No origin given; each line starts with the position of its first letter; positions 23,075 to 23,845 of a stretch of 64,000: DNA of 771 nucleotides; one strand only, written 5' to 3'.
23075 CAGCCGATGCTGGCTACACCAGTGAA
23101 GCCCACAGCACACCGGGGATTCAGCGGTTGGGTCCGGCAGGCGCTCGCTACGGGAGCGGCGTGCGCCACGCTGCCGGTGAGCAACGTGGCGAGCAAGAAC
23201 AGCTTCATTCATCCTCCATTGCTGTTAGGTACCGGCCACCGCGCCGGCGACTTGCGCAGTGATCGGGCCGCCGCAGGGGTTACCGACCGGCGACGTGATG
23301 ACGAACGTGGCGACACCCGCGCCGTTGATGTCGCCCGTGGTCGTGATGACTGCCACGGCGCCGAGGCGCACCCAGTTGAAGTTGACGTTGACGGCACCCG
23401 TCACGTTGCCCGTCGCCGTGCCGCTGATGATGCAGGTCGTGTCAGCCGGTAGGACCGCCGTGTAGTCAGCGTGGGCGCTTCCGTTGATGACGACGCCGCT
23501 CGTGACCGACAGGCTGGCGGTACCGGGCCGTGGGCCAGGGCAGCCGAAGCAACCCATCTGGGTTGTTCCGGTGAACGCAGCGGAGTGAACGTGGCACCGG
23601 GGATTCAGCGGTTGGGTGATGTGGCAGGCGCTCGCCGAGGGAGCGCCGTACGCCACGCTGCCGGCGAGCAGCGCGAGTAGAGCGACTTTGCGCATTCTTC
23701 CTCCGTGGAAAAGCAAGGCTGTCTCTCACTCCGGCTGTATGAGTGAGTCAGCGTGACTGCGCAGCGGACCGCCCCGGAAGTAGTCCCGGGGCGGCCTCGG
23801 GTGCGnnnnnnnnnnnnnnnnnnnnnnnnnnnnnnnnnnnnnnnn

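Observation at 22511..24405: Island of four small secreted protein genes, three of them tandem paralogs, on the opposite strand between purQ and purL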

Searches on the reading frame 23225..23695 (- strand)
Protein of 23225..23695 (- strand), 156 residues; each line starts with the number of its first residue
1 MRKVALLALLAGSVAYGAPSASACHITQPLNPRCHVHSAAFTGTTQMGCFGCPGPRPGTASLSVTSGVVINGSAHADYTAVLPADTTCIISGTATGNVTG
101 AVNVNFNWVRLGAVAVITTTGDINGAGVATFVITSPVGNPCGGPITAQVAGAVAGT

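Call 6: search_protein_families(library=pfam, max_evalue=1, proteins=[window:23225-23695:-])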
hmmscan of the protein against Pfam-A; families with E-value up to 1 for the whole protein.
window:23225-23695:- (156 aa): 0 families

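Call 7: search_protein_families(library=ncbifam, max_evalue=1, proteins=[window:23225-23695:-])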
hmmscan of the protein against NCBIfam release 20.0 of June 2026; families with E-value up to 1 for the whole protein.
window:23225-23695:- (156 aa): 0 families

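Call 8: find_homologous_proteins(query=window:23228-23695:-, max_evalue=0.01)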
Query seq(156 aa) (156 aa): 17 proteins with E <= 0.01 among 7825 candidates.
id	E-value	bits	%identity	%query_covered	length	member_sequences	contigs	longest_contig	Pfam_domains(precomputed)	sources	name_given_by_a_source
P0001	2.2e-93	328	100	100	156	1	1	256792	-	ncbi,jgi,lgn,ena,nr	ncbi:MAG TPA: hypothetical protein VNQ77_07250 [Frankiaceae bacterium]|nr:hypothetical protein [Fran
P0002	9.1e-55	203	67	100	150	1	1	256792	-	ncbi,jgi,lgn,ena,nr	ncbi:MAG TPA: hypothetical protein VNQ77_07245 [Frankiaceae bacterium]|nr:hypothetical protein [Fran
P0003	1.4e-41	160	69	75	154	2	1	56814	-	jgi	-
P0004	7.5e-41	158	60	99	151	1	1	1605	-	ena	-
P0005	3.5e-39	152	65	75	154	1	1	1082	-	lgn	-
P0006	1.2e-33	134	61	74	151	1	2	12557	-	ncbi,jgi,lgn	jgi:hypothetical protein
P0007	2.2e-33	133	60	83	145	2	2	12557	-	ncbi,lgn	-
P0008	2.3e-33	133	51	99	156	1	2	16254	-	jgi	jgi:hypothetical protein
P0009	2.2e-27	114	52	99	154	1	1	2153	-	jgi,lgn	jgi:hypothetical protein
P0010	1.7e-26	111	57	74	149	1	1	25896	-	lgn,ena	-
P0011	1.8e-26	111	54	79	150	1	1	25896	-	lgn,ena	-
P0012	3.9e-26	110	52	80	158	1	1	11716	-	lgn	-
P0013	5.3e-25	106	50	100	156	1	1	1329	-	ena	-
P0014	1.6e-21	95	55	74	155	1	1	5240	-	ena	-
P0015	3.2e-20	91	49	75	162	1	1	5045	-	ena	-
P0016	6.5e-20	90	48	77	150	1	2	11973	-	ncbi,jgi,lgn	jgi:hypothetical protein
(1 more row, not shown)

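Call 11: find_encoding_contigs(protein=P0003, flank=8000, max_places=3)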
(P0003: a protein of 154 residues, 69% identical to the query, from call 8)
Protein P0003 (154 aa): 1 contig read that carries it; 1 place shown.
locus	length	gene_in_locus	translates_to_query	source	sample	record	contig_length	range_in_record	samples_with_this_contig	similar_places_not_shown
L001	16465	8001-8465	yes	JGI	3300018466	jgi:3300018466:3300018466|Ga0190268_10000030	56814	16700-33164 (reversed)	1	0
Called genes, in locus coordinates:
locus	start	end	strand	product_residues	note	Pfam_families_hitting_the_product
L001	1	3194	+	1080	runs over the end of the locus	PF02811:PHP, PF07733:DNA_pol3_alpha, PF17657:DNA_pol3_finger, PF14579:HHH_6, PF01336:tRNA_anti-codon (weak)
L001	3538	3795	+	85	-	-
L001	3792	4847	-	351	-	PF04542:Sigma70_r2, PF08281:Sigma70_r4_2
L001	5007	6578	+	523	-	PF01590:GAF, PF13185:GAF_2, PF13492:GAF_3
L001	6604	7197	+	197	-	-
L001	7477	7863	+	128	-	-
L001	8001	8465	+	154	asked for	-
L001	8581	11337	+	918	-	-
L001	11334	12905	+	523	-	PF13458:Peripla_BP_6, PF13433:Peripla_BP_5 (faint)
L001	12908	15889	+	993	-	PF02653:BPD_transp_2, PF00005:ABC_tran, PF12399:BCA_ABC_TP_C (weak)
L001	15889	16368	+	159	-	-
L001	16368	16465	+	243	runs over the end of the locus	PF00005:ABC_tran, PF13304:AAA_21 (faint)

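Call 12: find_encoding_contigs(protein=P0006, flank=8000, max_places=3)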
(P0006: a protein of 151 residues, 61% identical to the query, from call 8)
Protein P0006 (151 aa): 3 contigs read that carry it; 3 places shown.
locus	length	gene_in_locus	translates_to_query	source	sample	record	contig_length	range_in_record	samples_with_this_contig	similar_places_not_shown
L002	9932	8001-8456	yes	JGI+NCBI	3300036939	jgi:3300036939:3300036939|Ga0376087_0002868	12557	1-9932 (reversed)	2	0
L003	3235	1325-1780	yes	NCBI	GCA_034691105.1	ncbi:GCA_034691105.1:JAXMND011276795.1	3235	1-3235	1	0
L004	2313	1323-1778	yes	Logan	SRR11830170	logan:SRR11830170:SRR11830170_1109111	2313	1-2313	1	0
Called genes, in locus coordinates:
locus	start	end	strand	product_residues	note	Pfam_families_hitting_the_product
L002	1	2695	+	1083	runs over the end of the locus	PF02811:PHP, PF07733:DNA_pol3_alpha, PF17657:DNA_pol3_finger, PF14579:HHH_6, PF01336:tRNA_anti-codon (weak)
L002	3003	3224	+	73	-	-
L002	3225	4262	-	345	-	PF04542:Sigma70_r2, PF08281:Sigma70_r4_2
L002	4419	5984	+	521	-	PF01590:GAF, PF13185:GAF_2, PF13492:GAF_3 (faint)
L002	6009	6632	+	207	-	-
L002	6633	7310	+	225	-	-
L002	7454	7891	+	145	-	-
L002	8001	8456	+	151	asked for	-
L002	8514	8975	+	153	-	-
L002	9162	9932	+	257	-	?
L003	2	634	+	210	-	?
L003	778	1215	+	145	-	-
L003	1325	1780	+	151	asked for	-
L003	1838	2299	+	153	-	-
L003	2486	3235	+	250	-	?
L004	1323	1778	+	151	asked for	-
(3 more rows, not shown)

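Call 13: find_encoding_contigs(protein=P0010, flank=8000, max_places=3)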
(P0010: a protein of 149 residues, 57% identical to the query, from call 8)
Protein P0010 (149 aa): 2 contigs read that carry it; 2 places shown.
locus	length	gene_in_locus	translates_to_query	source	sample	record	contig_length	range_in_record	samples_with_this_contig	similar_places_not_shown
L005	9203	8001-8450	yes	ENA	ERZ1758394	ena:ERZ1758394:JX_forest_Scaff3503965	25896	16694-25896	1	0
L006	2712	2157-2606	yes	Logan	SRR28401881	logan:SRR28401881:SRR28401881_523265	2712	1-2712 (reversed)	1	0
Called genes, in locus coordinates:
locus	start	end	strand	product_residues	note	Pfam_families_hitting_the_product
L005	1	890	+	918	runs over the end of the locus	-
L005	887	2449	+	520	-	PF13458:Peripla_BP_6, PF13433:Peripla_BP_5 (faint)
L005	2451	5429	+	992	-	PF02653:BPD_transp_2, PF00005:ABC_tran, PF12399:BCA_ABC_TP_C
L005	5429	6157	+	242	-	PF00005:ABC_tran, PF13304:AAA_21 (faint)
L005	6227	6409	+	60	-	-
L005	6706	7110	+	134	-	-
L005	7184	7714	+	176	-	-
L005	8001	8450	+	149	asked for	-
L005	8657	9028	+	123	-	PF00072:Response_reg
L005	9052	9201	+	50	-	?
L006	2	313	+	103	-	?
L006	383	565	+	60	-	-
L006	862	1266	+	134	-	-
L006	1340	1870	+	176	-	-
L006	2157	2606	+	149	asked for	-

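Call 22: predict_structure(alignment_id=A1)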
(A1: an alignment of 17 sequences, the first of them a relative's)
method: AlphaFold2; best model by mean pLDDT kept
length: 156 residues; sequences in the alignment: 17
mean_pLDDT: 57.3   pTM: 0.49
mean pLDDT of the five models: 57.3, 56.7, 55.7, 55.2, 55.0
residues with pLDDT >= 90: 0; 70-90: 35; 50-70: 60; < 50: 61
segments of 3 or more residues with pLDDT < 50: 1-26, 91-102, 113-117, 119-127
pLDDT, mean of each block of 10 residues (from residue 1): 45 43 47 60 78 76 66 64 57 48 48 48 46 55 75 63
secondary structure, 60 per line:
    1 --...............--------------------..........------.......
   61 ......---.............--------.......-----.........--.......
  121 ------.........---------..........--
elements in order: H3-17 E38-47 E54-66 E70-82 E91-97 E103-111 E114-120 E127-135 E145-154

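Call 23: search_protein_representatives(alignment_id=A1)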
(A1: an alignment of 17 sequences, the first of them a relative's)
Query: 17 sequences, 151 profile positions. Proteins with E-value up to 0.001 (for the whole library): 229; up to 1e-10: 132; up to 1e-30: 45. The best 150 are listed.
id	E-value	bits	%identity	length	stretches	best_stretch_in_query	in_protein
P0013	7.5e-58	211.1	-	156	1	1-151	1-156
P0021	2.2e-48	180.4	-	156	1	9-151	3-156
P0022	1.1e-46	174.8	-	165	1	3-148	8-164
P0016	3.7e-45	169.9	-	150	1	5-151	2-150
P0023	7.2e-45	169.0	-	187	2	68-151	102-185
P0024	2.2e-43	164.2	-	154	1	1-151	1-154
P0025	3.6e-43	163.5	-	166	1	10-150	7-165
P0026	4.9e-43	163.0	-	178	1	29-151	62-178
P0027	1.4e-42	161.6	-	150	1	1-150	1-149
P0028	1.9e-42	161.1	-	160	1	1-150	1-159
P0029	6.5e-42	159.4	-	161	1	5-151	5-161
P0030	1.6e-41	158.1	-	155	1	5-151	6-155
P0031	2.0e-41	157.8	-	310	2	29-150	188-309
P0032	2.2e-41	157.6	-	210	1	2-148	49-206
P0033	2.5e-41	157.5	-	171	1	27-151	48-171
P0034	2.9e-40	154.0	-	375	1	27-151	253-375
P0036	5.4e-39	149.9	-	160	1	3-150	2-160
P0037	1.0e-38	149.0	-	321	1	11-151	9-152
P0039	3.5e-37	144.0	-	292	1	7-151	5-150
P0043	3.3e-36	140.8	-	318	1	5-150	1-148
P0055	6.8e-33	130.1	-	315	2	26-150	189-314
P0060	4.5e-32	127.5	-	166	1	3-151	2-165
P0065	3.9e-29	117.9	-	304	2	22-150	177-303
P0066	1.8e-28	115.8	-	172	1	6-151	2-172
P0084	1.6e-22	96.4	-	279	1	15-151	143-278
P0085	2.4e-22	95.8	-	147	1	12-151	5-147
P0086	5.0e-22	94.8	-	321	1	8-146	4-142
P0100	1.9e-19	86.4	-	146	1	5-147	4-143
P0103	3.4e-19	85.7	-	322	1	17-147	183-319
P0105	9.8e-19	84.1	-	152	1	2-147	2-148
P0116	4.6e-16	75.5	-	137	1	12-150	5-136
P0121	5.3e-15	72.0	-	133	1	11-148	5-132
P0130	1.4e-13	67.4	-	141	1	6-148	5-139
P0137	4.5e-12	62.5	-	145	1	4-140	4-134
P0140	1.3e-11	61.0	-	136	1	9-151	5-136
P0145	4.4e-11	59.3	-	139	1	17-150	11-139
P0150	9.9e-11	58.2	-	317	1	5-148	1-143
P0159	7.6e-10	55.3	-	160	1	8-151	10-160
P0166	5.1e-09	52.6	-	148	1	13-151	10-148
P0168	5.4e-09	52.5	-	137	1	10-139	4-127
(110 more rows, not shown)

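Call 24: search_protein_families(library=pfam, max_evalue=0.1, proteins=[P0031, P0034, P0037, P0039, P0043, P0055, P0065, P0084, P0086, P0103])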
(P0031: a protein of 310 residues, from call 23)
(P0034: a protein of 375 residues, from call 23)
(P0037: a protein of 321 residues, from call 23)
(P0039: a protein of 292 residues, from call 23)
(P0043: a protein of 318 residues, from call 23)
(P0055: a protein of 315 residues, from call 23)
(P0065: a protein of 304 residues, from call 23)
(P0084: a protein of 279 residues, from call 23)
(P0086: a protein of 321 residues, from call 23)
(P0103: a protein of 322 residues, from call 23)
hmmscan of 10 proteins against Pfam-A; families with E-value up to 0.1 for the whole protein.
P0031 (310 aa): 1 family
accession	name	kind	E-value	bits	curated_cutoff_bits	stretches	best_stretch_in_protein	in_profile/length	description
PF25160.1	LdpA_Fe-S-bd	-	0.053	13.8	27.6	0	186-204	14-32/49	LdpA Fe-S cluster-binding domain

P0034 (375 aa): 0 families

P0037 (321 aa): 0 families

P0039 (292 aa): 0 families

P0043 (318 aa): 0 families

P0055 (315 aa): 1 family
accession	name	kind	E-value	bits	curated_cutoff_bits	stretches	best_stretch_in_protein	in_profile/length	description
PF25160.1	LdpA_Fe-S-bd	-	0.077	13.2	27.6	0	183-208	9-32/49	LdpA Fe-S cluster-binding domain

P0065 (304 aa): 1 family
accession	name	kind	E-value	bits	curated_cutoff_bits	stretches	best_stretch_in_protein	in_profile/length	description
PF00412.28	LIM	-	0.04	14.6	22.9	0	182-200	11-30/58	LIM domain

P0084 (279 aa): 1 family
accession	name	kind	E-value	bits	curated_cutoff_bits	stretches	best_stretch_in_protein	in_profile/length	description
PF23126.1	DUF7048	-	0.083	12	27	0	76-129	71-123/385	Domain of unknown function (DUF7048)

P0086 (321 aa): 0 families

P0103 (322 aa): 1 family
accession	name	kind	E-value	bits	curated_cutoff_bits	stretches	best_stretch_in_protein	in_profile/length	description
PF17963.7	Big_9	-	0.087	14.2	23.6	1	243-301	30-89/89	Bacterial Ig domain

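Call 28: search_solved_structures(query=A2, max_evalue=10)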
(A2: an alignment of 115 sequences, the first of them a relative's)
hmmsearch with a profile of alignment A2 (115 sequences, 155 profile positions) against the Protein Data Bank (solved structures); distinct sequences matched with E-value up to 10: 12.
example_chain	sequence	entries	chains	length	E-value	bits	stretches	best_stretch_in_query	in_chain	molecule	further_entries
9z5q_A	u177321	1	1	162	0.01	19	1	10-108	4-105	Nanobody C11 (nb.C11)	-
9wso_C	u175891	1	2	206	0.013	18.6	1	6-35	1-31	Outer membrane protein lom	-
7zg0_G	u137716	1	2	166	0.018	18.2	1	9-113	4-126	Nanobody 5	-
6p22_A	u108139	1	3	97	1.3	12.2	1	44-109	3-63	CHIMERA OF CENTRAL SPIKE PROTEINS GP5 FROM PHAGE T4 AND PVC8 FROM PVC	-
4jiw_A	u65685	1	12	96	1.5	11.9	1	44-109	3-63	Tail-associated lysozyme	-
7xbx_R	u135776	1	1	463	1.7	11.7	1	33-113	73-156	Processed fractalkine,CX3C chemokine receptor 1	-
5hdf_B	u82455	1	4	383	1.8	11.7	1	5-57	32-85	Hydrolase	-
4ku0_A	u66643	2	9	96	2.3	11.3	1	44-109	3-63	Tail-associated lysozyme | Baseplate central spike complex protein gp5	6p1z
4osd_A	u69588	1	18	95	2.4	11.3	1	44-108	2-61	Tail-associated lysozyme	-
4jiv_A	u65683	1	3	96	2.4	11.2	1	44-109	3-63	Tail-associated lysozyme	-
5hdp_D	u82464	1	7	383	2.5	11.2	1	5-57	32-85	Hydrolase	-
9kgk_B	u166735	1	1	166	5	10.2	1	10-108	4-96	NB18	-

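Call 29: search_protein_families(library=pfam, alignment_id=A2, max_evalue=0.1)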
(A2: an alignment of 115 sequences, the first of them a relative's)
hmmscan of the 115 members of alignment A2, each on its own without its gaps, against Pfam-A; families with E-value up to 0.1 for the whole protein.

A. member 1, P0001 (156 aa): 0 families

B. families by the number of members that match (of 115 scanned): 15 families
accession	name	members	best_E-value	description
PF25160.1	LdpA_Fe-S-bd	5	0.032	LdpA Fe-S cluster-binding domain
PF23584.1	DUF7136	2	0.03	Domain of unknown function (DUF7136)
PF17357.7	FIT1_2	1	0.0018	Facilitor Of iron transport 1 and 2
PF19271.4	Nis1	1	0.009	Nis1 family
PF05354.17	Phage_attach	1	0.015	Phage Head-Tail Attachment protein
PF14252.11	DUF4347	1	0.025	Domain of unknown function (DUF4347)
PF14352.11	DUF4402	1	0.028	Domain of unknown function (DUF4402)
PF13157.11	Enas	1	0.029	Endospore appendages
PF10825.13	DUF2752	1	0.051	Protein of unknown function (DUF2752)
PF19374.4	DUF5949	1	0.053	Family of unknown function (DUF5949)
PF12151.13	MVL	1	0.059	Mannan-binding protein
PF21467.3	BetaGal_gal-bd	1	0.069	Beta-galactosidase, galactose-binding domain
PF23486.1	Ig_TMEM132_5th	1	0.081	TMEM132 fifth domain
PF22168.2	DIP2311-like_C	1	0.087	Transcriptional regulator DIP2311-like, C-terminal domain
PF24194.1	DUF7419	1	0.099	Family of unknown function (DUF7419)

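Call 32: predict_structure(alignment_id=A2)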
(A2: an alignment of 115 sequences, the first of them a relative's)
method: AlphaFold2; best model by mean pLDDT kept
length: 156 residues; sequences in the alignment: 115
mean_pLDDT: 87.8   pTM: 0.75
mean pLDDT of the five models: 87.8, 87.5, 87.4, 87.3, 87.2
residues with pLDDT >= 90: 115; 70-90: 6; 50-70: 34; < 50: 1
segments of 3 or more residues with pLDDT < 50: none
pLDDT, mean of each block of 10 residues (from residue 1): 54 57 60 75 98 98 92 98 95 98 98 98 97 97 98 95
secondary structure, 60 per line:
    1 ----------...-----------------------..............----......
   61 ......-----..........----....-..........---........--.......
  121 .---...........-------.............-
elements in order: E37-50 E55-66 E72-81 H86-89 E91-100 E104-111 E114-121 E125-135 E143-155

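Call 45: find_encoding_contigs(protein=P0001, flank=10000, max_places=3)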
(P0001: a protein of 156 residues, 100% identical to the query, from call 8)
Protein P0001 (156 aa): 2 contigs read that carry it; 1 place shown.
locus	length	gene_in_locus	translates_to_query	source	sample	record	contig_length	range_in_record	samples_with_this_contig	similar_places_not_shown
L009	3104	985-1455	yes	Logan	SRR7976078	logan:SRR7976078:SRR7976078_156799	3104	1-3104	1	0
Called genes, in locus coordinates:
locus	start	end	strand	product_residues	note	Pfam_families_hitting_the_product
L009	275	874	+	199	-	-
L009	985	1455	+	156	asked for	-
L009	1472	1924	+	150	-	-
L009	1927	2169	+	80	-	-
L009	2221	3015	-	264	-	PF14158:YndJ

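Call 46: find_encoding_contigs(protein=P0004, flank=5000, max_places=3)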
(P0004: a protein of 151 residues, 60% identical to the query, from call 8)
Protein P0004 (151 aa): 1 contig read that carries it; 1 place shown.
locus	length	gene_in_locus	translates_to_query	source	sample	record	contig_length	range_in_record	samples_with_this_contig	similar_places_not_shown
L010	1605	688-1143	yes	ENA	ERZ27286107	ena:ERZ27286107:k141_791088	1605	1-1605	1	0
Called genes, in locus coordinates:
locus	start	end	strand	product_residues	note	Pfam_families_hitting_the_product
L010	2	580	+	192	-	?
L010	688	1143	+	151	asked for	-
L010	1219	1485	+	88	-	-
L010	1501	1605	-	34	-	?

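Call 47: find_encoding_contigs(protein=P0016, flank=8000, max_places=2)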
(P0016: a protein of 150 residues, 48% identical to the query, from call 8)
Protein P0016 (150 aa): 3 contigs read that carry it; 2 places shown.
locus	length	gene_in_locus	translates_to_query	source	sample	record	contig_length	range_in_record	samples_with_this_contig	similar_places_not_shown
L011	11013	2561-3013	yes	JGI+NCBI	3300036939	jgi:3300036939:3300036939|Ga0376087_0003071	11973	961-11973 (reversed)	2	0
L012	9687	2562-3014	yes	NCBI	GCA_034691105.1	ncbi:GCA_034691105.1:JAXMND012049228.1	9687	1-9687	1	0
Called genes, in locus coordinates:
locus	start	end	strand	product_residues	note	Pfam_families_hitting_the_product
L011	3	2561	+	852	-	?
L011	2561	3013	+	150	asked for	-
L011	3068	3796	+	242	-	PF00005:ABC_tran, PF13304:AAA_21 (faint)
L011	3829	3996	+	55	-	-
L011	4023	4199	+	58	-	-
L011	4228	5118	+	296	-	-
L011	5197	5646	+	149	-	-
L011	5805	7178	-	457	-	PF00282:Pyridoxal_deC, PF01212:Beta_elim_lyase (faint)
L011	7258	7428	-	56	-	-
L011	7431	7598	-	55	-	-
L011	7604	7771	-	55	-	PF28317:Lant_leader_dom (weak)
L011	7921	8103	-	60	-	-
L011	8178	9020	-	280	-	PF12740:PETase, PF03403:PAF-AH_p_II (faint), PF12146:Hydrolase_4 (faint)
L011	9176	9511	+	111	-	-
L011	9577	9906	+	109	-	PF01258:zf-dskA_traR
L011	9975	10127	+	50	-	-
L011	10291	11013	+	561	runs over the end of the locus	?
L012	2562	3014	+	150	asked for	-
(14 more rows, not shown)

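Call 48: find_encoding_contigs(protein=P0012, flank=8000, max_places=2)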
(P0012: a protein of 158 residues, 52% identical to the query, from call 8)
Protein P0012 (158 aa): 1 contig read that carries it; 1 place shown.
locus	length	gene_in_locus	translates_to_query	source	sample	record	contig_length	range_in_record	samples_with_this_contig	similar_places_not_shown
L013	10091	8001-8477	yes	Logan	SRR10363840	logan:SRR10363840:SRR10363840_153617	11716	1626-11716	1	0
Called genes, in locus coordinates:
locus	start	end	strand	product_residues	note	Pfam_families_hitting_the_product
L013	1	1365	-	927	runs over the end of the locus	-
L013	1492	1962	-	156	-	-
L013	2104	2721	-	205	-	-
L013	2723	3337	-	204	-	-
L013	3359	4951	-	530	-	PF01590:GAF, PF13185:GAF_2, PF13492:GAF_3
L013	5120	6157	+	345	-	PF04542:Sigma70_r2, PF08281:Sigma70_r4_2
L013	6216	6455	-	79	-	-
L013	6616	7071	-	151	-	-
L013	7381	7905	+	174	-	-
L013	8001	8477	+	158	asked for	-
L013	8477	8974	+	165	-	-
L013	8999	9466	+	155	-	-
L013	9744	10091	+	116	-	?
